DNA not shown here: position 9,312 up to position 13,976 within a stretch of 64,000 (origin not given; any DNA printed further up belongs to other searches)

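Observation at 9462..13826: Cytoplasmic chemoreceptor built around a ~23-unit poly-HAMP array encoded by 11 near-identical 273-bp tandem repeats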

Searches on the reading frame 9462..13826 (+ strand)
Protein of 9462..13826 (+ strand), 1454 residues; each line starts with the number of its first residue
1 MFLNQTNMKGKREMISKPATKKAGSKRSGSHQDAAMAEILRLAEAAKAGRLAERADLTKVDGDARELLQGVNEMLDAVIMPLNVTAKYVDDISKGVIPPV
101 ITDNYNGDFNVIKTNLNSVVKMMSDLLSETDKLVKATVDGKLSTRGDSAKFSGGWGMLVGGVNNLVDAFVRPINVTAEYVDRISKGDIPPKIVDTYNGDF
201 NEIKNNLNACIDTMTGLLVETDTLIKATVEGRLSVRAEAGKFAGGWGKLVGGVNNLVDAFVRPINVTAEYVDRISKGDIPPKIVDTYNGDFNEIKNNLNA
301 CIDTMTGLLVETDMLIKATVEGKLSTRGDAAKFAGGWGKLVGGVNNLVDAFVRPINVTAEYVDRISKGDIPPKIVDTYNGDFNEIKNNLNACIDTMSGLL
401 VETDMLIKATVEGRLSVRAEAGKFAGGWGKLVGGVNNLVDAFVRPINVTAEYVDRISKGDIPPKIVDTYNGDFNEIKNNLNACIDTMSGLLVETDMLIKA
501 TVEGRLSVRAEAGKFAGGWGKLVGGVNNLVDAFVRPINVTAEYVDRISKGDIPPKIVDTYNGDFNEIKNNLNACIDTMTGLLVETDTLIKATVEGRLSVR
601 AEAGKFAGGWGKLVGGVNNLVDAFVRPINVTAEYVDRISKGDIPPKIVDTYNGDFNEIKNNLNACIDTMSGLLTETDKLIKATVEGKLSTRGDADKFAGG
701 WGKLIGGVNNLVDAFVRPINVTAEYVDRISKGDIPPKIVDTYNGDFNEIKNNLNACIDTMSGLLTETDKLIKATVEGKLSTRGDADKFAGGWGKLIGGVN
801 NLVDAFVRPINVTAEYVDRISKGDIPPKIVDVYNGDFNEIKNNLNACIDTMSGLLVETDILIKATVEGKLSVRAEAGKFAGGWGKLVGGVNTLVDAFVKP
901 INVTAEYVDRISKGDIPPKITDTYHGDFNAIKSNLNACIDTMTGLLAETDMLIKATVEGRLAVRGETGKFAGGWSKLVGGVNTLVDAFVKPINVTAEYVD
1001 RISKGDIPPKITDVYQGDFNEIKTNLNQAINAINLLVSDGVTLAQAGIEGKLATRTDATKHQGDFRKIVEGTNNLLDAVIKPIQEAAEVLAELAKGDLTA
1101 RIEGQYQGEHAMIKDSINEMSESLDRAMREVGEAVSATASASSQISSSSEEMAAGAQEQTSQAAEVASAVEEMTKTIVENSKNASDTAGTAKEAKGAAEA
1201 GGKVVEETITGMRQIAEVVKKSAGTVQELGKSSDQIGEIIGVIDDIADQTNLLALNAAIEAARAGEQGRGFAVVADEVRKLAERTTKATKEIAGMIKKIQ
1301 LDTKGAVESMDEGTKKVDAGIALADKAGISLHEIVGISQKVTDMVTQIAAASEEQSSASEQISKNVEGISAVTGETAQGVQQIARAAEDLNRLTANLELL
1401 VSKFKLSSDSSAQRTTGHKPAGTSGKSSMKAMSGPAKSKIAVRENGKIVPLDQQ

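Call 3: search_protein_families(library=pfam, proteins=[window:9462-13826:+], max_evalue=0.1)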
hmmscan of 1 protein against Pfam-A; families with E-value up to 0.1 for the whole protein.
window:9462-13826:+ (1454 aa): 16 families
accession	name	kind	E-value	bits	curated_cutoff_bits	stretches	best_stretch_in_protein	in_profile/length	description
PF18947.5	HAMP_2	-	0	1123.1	24.3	12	241-306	1-66/67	HAMP domain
PF00015.26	MCPsignal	-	3.5e-55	186.9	34.6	1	1190-1373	3-172/172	Methyl-accepting chemotaxis protein (MCP) signalling domain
PF00672.30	HAMP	-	3.3e-37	127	25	1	1079-1125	6-52/53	HAMP domain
PF12412.13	DUF3667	-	3.1e-12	46.2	27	0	891-911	6-26/45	Protein of unknown function (DUF3667)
PF08059.18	SEP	-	5.6e-10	40.1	27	0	995-1018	23-46/75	SEP domain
PF20362.3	DUF6657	-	3.2e-06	27.7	27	0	827-850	112-135/142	Family of unknown function (DUF6657)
PF21927.1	McpB_HAMP_2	-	6.4e-06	26.6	27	0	694-714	29-49/49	Methyl-accepting chemotaxis protein McpB, second HAMP domain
PF07889.17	DUF1664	-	2.4e-05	24.8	34.6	0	1337-1398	46-107/124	Protein of unknown function (DUF1664)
PF19182.5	DUF5864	-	0.0007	20.2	25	0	293-325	30-62/136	Family of unknown function (DUF5864)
PF16711.10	SCAB-ABD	-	0.003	17.9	25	0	231-242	17-28/43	Actin-binding domain of plant-specific actin-binding protein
PF18575.6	HAMP_N3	-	0.0087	16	25.7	1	1084-1119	3-37/43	HAMP N-terminal domain 3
PF20155.4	TMP_3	-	0.013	15.6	41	0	1144-1241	26-123/192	Tape measure protein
PF00737.25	PsbH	-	0.019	15.1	24.6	0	874-885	13-24/52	Photosystem II 10 kDa phosphoprotein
PF19736.4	DUF6226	-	0.025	14.7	26.8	0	209-240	121-152/205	Family of unknown function (DUF6226)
PF10157.14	BORCS6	-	0.026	15.1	35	0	1161-1244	14-98/101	BLOC-1-related complex sub-unit 6 C-terminal helix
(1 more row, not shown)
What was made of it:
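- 9462..13826 (+): Poly-HAMP methyl-accepting chemotaxis protein gene, 1454 aa. The probable true start is the ATG at 9501, giving 1441 aa. Pfam HAMP_2 x12, HAMP and MCPsignal (call 3).
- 12837..13676 (+): Methyl-accepting signalling hairpin, aa 1126-1405, about 2 x 20 heptads. The hairpin-tip motif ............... starts at aa 1268. Methylation-consensus sites lie at aa 1146 and 1349. Pfam MCPsignal at aa 1190-1373 (call 3).
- On Methyl-accepting chemotaxis protein: MCPsignal at E=3.5e-55 (call 3).
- HAMP matches aa 1079-1125 and MCPsignal matches aa 1190-1373 (call 3).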

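Call 4: search_protein_families(library=ncbifam, proteins=[window:9462-13826:+], max_evalue=0.1)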
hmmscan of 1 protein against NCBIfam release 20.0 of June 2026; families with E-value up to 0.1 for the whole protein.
window:9462-13826:+ (1454 aa): 17 families
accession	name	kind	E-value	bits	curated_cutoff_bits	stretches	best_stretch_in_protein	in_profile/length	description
NF041847.1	transduc_aer2_vibrio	equivalog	4.4e-196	653.6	1200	12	1043-1434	419-781/804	aerotaxis transducer Aer2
NF047851.1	MCPCitTducer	equivalog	1.4e-61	209.3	900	1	1078-1419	216-530/553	methyl-accepting chemotaxis citrate transducer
NF058645.1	MCPCtpMPsAe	equivalog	2.7e-61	208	900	1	1075-1405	225-557/558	methyl-accepting chemotaxis protein CtpM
NF011622.0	PRK15048.1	equivalog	5.6e-48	164.4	900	1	1078-1418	215-527/553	methyl-accepting chemotaxis protein II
NF011615.0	PRK15041.1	equivalog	5.8e-47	160.6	947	1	1078-1423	217-534/554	methyl-accepting chemotaxis protein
NF007309.0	PRK09793.1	equivalog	3.6e-43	148.3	903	1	1080-1415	215-522/533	methyl-accepting chemotaxis protein IV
NF008318.0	PRK11107.1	equivalog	5.3e-35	120.7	890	1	1074-1135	197-258/920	two-component sensor histidine kinase BarA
NF012226.0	AdeS_HK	equivalog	8.5e-31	107.4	500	1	984-1071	80-166/353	two-component sensor histidine kinase AdeS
NF050802.1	AspChtxCcaA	equivalog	4.1e-27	94.9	1300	1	1069-1352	401-691/700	aspartate chemotaxis receptor CcaA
NF040691.1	MtrAB_MtrB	equivalog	2.2e-11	43.5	450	1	1078-1133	211-266/507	MtrAB system histidine kinase MtrB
NF033533.1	lone7_assoc_B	subfamily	4.4e-06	27.5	35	0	198-215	96-113/136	type VII secretion system-associated protein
NF000492.1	vanH_gen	exception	5.9e-06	25.6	540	0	300-325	220-245/312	D-lactate dehydrogenase VanH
NF012163.2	BaeS_SmeS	equivalog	6.5e-06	25.3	500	0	1078-1129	187-238/457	sensor histidine kinase efflux regulator BaeS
NF002572.0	PRK02224.1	equivalog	0.0022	16.3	1087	1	1041-1418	204-549/888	DNA double-strand break repair ATPase Rad50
NF045911.1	TCSHisKinNblS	equivalog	0.0066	14.8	1000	1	1078-1135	204-261/621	two-component system sensor histidine kinase NblS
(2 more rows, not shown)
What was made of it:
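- On Aer2 aerotaxis transducer: The NCBIfam Aer2 score is 653.6 bits against a cut-off of 1200 (call 4).
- Closest known: Aer2 of Pseudomonas aeruginosa and Vibrio. Different: It scores 654 bits against the NCBIfam Aer2 model, below the 1200-bit cut-off (call 4).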

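Call 17: find_homologous_proteins(query=window:9462-13826:+, max_evalue=1e-20)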
Query window:9462-13826:+ (1454 aa): 6852 proteins with E <= 1e-20 among 8000 candidates; the best 120 are listed.
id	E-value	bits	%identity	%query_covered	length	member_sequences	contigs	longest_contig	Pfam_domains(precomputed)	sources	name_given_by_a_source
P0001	0.0e+0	3128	94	91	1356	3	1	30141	PF00015.27,PF00672.31,PF08059.19,PF18947.6,PF12412.14,PF26946.1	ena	-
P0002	0.0e+0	2595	75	91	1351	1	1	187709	PF00015.27,PF00672.31,PF07299.17,PF05491.20,PF08059.19,PF18947.6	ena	-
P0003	0.0e+0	2503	49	96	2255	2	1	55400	PF00015.27,PF00672.31,PF21924.2,PF13680.13,PF18947.6,PF27945.1,PF21983.3,PF09499.18,PF27980.1,PF26946.1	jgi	-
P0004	0.0e+0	2409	77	99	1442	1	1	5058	PF00015.27,PF00672.31,PF07299.17,PF05491.20,PF08059.19,PF18947.6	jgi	-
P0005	0.0e+0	2277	66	98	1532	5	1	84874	PF21927.2,PF00015.27,PF00672.31,PF18575.7,PF05491.20,PF08059.19,PF18947.6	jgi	-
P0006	0.0e+0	2237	77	85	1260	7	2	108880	PF00015.27,PF00672.31,PF05491.20,PF08059.19,PF18947.6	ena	-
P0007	0.0e+0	2235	62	96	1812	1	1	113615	PF21927.2,PF00015.27,PF00672.31,PF19736.5,PF11172.14,PF18575.7,PF04380.19,PF13680.13,PF13012.12,PF18947.6,PF26946.1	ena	-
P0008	0.0e+0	2225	49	94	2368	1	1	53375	PF13426.14,PF25911.1,PF24487.2,PF27278.1,PF26946.1,PF00015.27,PF00672.31,PF08641.18,PF08448.17,PF18947.6,PF00989.32,PF08651.16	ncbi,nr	ncbi:MAG TPA: methyl-accepting chemotaxis protein [Methanospirillum sp.]|nr:methyl-accepting chemota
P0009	0.0e+0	2197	81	84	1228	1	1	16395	PF00672.31,PF08059.19,PF18947.6,PF24850.2,PF12412.14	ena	-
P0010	0.0e+0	2057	48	98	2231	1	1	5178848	PF21927.2,PF00015.27,PF00672.31,PF04691.18,PF18575.7,PF25911.1,PF12729.14,PF18947.6,PF02203.22,PF26946.1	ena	-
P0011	0.0e+0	2027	50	95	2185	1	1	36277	PF00015.27,PF00672.31,PF25911.1,PF05491.20,PF08059.19,PF13012.12,PF12729.14,PF18947.6,PF27945.1,PF26946.1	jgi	jgi:methyl-accepting chemotaxis protein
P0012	0.0e+0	2008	46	86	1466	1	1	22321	PF00015.27,PF00672.31,PF27212.1,PF08059.19,PF18947.6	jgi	jgi:methyl-accepting chemotaxis protein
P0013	0.0e+0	2005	48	94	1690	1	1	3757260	PF00015.27,PF00672.31,PF20121.5,PF08059.19,PF18947.6,PF22097.2,PF05517.19,PF27278.1,PF20155.5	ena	-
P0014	0.0e+0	1984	46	93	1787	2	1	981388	PF00015.27,PF00672.31,PF06591.18,PF12302.14,PF06248.20,PF18947.6,PF22097.2,PF27278.1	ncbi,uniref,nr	ncbi:methyl-accepting chemotaxis protein [Methanospirillum lacunae]|uniref:Methyl-accepting chemotax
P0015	0.0e+0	1976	79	79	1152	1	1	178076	PF00015.27,PF00672.31,PF05491.20,PF08059.19,PF18947.6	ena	-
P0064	0.0e+0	1395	50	94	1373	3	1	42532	PF00015.27,PF00672.31,PF25911.1,PF05755.18,PF22737.2,PF13012.12,PF18947.6,PF22802.2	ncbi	ncbi:Methyl-accepting chemotaxis protein, partial [Hydrocarboniphaga daqingensis]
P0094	0.0e+0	1280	56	73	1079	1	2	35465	PF00015.27,PF00672.31,PF04691.18,PF27212.1,PF27566.1,PF14747.12,PF08059.19,PF18947.6,PF06969.23,PF07889.18,PF26946.1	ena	-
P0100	0.0e+0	1268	45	90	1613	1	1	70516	PF21927.2,PF00015.27,PF00672.31,PF18575.7,PF12729.14,PF18947.6,PF26946.1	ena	-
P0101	0.0e+0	1268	50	89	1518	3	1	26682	PF00015.27,PF00672.31,PF25911.1,PF12729.14,PF18947.6,PF04108.18,PF02203.22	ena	-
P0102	0.0e+0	1268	60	65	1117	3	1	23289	PF25812.2,PF13012.12,PF17236.9,PF26946.1,PF00672.31,PF21924.2,PF02049.24,PF18947.6,PF11680.15,PF21865.3,PF10213.15,PF27980.1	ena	-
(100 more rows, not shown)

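Call 21: find_encoding_contigs(protein=P0001, flank=10000, max_places=3)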
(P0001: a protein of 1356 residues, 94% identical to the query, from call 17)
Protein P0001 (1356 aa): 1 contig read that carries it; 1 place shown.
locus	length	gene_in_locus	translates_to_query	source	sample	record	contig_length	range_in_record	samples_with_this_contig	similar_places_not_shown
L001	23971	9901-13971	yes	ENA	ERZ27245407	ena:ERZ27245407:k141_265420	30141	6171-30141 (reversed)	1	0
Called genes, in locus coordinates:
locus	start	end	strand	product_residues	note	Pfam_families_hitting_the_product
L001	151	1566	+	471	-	PF00072:Response_reg, PF00158:Sigma54_activat, PF14532:Sigma54_activ_2, PF07728:AAA_5, PF25601:AAA_lid_14, PF02954:HTH_8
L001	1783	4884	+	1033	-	PF00072:Response_reg, PF00989:PAS, PF08448:PAS_4, PF13426:PAS_9 (weak), PF08447:PAS_3, PF13426:PAS_9, PF02518:HATPase_c, PF00072:Response_reg, +3 more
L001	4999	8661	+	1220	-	PF00989:PAS, PF13426:PAS_9 (weak), PF13426:PAS_9, PF00989:PAS, PF08448:PAS_4, PF13426:PAS_9, PF02518:HATPase_c, PF00072:Response_reg, +4 more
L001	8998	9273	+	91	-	-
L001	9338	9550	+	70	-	-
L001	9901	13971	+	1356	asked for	PF00672:HAMP (faint), PF08059:SEP (faint), PF18947:HAMP_2, PF26946:ACT_11 (faint), PF12412:DUF3667 (faint), PF18947:HAMP_2, PF00015:MCPsignal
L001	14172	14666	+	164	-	PF01584:CheW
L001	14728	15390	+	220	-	PF01739:CheR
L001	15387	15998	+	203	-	PF00753:Lactamase_B, PF23023:Anti-Pycsar_Apyc1 (faint), PF12706:Lactamase_B_2 (weak)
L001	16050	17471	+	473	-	-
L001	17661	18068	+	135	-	PF01814:Hemerythrin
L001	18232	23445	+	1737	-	PF00989:PAS, PF13426:PAS_9, PF08448:PAS_4, PF13426:PAS_9, PF00989:PAS, PF13426:PAS_9, PF00989:PAS, PF08448:PAS_4, +28 more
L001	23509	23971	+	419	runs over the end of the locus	PF00072:Response_reg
